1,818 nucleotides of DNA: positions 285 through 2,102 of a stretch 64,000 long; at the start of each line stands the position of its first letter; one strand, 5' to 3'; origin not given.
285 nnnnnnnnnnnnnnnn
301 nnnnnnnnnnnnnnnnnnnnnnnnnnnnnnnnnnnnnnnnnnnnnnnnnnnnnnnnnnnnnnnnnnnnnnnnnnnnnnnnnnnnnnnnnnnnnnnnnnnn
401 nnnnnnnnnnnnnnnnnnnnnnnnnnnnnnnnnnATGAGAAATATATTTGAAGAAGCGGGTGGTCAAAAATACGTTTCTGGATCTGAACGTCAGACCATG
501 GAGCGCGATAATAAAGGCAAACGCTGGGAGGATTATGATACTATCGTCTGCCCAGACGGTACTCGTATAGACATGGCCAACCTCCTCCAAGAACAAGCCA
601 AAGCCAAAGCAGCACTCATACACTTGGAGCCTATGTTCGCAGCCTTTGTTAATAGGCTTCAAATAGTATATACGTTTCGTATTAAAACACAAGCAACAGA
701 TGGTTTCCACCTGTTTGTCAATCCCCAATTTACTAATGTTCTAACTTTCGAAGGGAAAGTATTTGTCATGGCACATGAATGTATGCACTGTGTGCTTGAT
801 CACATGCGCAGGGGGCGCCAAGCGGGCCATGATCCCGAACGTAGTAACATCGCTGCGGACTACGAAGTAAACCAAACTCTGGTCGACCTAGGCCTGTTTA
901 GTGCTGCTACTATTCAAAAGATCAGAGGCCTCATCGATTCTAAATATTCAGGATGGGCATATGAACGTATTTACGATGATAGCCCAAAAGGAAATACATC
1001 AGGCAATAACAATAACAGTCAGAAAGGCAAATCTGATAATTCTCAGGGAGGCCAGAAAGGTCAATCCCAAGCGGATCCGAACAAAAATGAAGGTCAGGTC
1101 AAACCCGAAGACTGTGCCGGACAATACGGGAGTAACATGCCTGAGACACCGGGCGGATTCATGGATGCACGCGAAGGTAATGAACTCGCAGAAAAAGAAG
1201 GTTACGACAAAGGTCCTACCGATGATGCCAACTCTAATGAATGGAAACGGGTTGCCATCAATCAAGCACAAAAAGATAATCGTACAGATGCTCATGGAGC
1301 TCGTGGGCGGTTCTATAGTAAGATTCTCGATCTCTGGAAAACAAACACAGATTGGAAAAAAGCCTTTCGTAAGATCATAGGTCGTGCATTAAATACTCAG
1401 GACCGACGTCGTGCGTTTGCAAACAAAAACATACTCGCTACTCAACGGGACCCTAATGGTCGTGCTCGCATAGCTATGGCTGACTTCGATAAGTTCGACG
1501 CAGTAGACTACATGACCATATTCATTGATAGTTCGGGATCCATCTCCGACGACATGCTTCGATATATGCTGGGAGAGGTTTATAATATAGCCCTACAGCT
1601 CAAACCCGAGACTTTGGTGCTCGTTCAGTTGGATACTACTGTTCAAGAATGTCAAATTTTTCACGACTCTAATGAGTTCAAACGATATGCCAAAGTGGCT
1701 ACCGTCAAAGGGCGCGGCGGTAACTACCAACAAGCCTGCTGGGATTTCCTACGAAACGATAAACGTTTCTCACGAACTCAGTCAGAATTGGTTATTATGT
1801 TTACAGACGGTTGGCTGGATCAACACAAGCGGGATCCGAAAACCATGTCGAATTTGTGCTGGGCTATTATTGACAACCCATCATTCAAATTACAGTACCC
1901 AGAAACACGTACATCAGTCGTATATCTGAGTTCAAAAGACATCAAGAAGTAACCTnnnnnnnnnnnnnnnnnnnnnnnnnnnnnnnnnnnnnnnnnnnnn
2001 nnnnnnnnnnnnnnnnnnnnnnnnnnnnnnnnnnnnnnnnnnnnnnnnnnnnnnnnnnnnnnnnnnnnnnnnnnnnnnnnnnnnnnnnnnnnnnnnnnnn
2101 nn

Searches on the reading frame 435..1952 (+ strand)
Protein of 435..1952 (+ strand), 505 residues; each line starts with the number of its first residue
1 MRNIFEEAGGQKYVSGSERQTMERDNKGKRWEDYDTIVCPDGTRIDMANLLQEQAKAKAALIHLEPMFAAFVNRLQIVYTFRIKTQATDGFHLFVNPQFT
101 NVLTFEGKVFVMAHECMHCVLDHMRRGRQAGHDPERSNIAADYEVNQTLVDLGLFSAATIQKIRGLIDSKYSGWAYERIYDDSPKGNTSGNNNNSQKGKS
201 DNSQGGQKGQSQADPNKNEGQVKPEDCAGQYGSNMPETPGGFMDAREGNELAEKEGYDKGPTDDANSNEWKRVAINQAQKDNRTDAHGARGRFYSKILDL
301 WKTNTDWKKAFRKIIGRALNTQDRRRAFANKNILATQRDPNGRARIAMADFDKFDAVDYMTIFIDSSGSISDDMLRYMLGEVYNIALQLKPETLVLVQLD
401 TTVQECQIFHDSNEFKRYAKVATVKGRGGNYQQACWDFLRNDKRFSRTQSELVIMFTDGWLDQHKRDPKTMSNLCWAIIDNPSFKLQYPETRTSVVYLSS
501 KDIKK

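Call 22: search_protein_families(library=phrogs, proteins=[window:435-1952:+])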
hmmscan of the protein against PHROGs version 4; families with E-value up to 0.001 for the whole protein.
window:435-1952:+ (505 aa): 2 families
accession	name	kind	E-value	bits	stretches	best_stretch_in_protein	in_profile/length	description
phrog_1314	-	DNA, RNA and nucleotide metabolism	7.4e-61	207.4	1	49-491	10-387/394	HNH endonuclease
phrog_30358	-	unknown function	0.00017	22.6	1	357-488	73-193/204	-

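Call 82: find_encoding_contigs(protein=window:435-1952:+, flank=10000, max_places=2)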
Protein window:435-1952:+ (505 aa): 3 contigs read that carry it; 2 places shown.
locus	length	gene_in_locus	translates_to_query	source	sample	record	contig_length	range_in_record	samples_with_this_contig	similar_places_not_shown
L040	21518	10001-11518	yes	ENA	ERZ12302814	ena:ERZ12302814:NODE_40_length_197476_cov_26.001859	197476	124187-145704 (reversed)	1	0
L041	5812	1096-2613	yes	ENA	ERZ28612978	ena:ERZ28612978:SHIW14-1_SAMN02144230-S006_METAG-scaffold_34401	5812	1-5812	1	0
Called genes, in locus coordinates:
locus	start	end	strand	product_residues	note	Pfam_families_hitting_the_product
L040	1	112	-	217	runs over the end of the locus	-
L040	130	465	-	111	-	-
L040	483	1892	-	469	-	PF04542:Sigma70_r2 (weak)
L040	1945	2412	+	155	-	-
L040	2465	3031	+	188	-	-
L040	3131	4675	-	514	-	-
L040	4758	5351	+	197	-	-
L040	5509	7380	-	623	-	PF07728:AAA_5 (faint)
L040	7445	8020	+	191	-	PF02075:RuvC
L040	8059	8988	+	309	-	-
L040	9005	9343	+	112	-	-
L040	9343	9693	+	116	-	-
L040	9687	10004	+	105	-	-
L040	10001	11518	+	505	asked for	PF13203:DUF2201_N, PF09967:DUF2201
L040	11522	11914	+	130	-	-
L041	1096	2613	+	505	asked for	PF13203:DUF2201_N, PF09967:DUF2201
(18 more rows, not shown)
